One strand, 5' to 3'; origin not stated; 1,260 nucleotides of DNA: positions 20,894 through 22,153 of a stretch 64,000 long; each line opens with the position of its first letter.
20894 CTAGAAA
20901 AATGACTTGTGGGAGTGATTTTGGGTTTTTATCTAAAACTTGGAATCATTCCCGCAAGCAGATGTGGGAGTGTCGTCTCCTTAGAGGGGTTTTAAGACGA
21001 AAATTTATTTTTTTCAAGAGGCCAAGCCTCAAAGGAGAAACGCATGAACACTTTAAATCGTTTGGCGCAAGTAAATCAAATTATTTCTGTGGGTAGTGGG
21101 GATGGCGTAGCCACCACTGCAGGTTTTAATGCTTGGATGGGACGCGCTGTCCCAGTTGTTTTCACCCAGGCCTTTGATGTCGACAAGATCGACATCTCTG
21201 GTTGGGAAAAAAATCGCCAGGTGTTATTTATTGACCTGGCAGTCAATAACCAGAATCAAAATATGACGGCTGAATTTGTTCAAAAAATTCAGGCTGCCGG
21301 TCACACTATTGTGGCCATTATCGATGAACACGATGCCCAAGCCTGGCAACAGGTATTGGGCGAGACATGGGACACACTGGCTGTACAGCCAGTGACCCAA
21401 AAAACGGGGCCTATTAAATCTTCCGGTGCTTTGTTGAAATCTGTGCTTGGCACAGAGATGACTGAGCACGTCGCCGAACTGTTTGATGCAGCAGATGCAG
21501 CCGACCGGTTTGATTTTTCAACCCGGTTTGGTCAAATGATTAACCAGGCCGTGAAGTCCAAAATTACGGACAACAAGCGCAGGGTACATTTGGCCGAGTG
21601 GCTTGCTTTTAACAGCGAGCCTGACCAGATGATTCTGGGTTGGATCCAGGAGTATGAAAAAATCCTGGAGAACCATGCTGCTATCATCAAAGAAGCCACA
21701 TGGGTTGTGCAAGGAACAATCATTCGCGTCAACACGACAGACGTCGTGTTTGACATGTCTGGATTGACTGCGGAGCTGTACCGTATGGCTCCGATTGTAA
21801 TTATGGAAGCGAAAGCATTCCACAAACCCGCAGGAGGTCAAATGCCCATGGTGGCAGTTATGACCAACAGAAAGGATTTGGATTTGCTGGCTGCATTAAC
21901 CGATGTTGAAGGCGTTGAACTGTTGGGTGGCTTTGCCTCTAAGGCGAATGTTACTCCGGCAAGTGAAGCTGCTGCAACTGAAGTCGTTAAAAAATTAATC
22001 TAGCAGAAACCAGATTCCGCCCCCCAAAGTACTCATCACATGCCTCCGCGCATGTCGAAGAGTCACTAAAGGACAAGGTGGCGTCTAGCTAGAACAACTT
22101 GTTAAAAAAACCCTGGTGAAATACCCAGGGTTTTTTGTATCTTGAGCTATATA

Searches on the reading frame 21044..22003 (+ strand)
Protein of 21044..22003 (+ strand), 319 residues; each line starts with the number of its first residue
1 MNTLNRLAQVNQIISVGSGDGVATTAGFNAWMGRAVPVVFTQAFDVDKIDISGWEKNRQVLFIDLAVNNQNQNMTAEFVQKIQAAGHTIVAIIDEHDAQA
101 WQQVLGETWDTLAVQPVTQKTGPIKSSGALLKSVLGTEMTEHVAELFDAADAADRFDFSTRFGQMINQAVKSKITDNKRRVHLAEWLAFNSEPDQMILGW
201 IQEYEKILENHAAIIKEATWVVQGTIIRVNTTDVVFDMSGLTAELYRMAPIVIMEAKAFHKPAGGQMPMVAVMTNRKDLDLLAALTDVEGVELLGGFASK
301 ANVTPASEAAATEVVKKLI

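Call 8: search_protein_families(library=pfam, proteins=[window:21044-22003:+], max_evalue=0.001)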
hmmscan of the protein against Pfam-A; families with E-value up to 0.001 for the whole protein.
window:21044-22003:+ (319 aa): 0 families

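Call 10: search_protein_families(library=ncbifam, proteins=[window:21044-22003:+], max_evalue=0.01)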
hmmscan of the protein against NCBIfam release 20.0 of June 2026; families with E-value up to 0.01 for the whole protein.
window:21044-22003:+ (319 aa): 0 families

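Call 11: search_protein_families(library=padloc, proteins=[window:21044-22003:+], max_evalue=0.01)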
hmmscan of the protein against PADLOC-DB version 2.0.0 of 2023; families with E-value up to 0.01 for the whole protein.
window:21044-22003:+ (319 aa): 0 families

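Call 82: search_protein_families(library=pfam, proteins=[window:21044-22003:+], max_evalue=1)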
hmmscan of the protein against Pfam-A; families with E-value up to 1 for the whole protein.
window:21044-22003:+ (319 aa): 1 family
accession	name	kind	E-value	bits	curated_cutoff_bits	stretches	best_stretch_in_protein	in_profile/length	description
PF21332.3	AmiR_N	-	0.079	13.4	27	1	55-118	38-99/111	AmiR, N-terminal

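Call 103: search_solved_structures(query=A7, max_evalue=10, show_alignments=2)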
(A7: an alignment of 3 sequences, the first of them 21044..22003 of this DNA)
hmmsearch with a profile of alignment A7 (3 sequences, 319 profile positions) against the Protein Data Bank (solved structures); distinct sequences matched with E-value up to 10: 2.
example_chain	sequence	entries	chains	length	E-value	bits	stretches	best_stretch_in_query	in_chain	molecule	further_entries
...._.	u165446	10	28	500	1.4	11.3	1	176-244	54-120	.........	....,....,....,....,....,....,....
5yh1_A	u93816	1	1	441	1.7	11.1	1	77-156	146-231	Member of s1p family of ribosomal proteins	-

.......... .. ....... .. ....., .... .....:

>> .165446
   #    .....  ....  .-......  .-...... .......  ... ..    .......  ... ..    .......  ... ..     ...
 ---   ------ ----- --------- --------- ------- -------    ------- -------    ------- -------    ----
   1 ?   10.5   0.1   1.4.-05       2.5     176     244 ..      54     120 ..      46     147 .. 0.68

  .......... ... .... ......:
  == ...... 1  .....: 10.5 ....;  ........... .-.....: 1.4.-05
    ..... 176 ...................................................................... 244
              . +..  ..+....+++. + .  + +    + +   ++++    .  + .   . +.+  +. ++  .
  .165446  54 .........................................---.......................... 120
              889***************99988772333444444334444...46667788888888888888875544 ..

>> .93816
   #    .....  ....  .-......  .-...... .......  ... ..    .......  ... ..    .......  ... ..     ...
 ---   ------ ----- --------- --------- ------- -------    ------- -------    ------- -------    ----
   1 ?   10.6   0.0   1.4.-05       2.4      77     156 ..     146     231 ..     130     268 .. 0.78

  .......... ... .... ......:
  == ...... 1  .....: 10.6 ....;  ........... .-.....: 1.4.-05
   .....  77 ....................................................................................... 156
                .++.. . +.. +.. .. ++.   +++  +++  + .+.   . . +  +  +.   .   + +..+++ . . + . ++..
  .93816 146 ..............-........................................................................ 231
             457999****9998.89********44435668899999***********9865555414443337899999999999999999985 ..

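Call 105: find_related_loci(query=A7, collection=viral_contigs, flank=10000)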
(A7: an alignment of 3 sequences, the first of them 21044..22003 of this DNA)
Query A7 (319 aa) in viral_contigs; peptide patterns used: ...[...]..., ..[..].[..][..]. (x = any residue, [..] = any of these).
161 stretches matched a pattern, but none encodes a relative of the query by tblastn (E <= 1e-3).
